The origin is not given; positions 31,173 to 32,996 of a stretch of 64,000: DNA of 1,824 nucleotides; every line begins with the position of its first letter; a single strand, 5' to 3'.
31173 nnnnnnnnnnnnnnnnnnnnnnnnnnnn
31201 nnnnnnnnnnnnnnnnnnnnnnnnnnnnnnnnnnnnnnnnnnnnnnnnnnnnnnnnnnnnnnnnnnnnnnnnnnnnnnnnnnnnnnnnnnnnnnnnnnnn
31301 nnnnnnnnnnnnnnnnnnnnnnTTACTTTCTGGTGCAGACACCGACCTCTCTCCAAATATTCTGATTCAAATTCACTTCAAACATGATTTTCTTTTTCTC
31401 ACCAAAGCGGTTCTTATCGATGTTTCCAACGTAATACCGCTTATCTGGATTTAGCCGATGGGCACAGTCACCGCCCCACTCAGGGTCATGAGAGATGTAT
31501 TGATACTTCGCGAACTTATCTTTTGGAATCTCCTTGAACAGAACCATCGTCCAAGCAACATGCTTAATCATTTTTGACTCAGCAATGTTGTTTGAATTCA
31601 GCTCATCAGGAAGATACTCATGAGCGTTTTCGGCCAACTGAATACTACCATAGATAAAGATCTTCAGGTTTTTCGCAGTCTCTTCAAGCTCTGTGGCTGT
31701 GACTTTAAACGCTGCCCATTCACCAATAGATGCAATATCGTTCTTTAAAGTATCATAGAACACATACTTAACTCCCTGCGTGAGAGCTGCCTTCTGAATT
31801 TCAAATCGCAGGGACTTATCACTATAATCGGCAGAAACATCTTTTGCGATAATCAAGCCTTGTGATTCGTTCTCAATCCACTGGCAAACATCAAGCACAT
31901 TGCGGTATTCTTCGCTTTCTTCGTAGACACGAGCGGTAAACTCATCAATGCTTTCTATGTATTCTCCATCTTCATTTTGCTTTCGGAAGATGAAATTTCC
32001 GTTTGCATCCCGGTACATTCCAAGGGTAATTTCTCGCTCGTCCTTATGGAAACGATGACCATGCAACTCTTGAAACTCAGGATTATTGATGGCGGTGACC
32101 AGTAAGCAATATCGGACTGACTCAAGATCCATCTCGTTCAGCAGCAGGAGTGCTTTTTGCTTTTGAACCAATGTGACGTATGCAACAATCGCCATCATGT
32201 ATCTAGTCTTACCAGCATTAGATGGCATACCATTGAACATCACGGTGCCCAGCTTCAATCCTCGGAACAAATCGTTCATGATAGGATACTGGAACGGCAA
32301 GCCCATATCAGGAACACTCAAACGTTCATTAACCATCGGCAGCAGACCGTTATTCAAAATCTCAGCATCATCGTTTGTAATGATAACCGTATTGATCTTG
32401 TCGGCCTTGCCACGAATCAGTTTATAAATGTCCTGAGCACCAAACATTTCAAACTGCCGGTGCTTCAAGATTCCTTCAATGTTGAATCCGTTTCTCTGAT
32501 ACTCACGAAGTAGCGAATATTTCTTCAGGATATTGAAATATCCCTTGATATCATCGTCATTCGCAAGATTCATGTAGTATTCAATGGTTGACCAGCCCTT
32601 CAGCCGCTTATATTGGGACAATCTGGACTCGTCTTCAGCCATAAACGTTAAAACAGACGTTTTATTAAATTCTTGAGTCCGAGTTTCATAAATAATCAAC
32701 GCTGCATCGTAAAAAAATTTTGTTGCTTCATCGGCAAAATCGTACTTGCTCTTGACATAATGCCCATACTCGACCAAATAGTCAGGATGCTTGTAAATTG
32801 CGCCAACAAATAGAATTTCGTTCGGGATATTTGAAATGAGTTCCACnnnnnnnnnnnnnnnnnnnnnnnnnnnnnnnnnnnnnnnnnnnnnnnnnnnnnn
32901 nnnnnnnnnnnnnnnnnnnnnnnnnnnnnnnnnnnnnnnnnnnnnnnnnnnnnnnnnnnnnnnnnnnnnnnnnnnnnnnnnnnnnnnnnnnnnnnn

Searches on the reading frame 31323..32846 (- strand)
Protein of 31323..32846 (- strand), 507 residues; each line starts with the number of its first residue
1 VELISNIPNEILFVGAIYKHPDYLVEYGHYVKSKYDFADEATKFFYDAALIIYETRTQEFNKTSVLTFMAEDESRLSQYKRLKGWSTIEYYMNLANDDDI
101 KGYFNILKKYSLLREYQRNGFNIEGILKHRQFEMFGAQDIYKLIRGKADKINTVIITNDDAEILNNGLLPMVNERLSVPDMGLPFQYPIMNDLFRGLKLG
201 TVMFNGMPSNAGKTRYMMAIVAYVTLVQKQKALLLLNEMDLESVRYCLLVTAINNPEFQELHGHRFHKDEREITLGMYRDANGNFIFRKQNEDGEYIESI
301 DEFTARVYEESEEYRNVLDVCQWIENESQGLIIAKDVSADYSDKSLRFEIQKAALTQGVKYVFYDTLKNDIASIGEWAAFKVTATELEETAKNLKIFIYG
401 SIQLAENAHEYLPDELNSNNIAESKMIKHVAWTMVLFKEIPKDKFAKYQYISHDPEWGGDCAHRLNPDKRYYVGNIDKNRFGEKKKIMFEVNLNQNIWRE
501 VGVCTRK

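Call 10: search_protein_families(library=pfam, proteins=[window:31323-32846:-], max_evalue=0.001)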
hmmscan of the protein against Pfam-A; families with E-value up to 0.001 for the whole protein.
window:31323-32846:- (507 aa): 0 families

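Call 52: search_protein_families(library=phrogs, proteins=[window:31323-32846:-], max_evalue=0.001)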
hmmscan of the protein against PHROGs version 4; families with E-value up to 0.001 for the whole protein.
window:31323-32846:- (507 aa): 1 family
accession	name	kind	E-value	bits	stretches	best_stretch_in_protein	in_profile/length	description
phrog_19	-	DNA, RNA and nucleotide metabolism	1.9e-33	117.2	1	4-502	158-582/621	DnaB-like replicative helicase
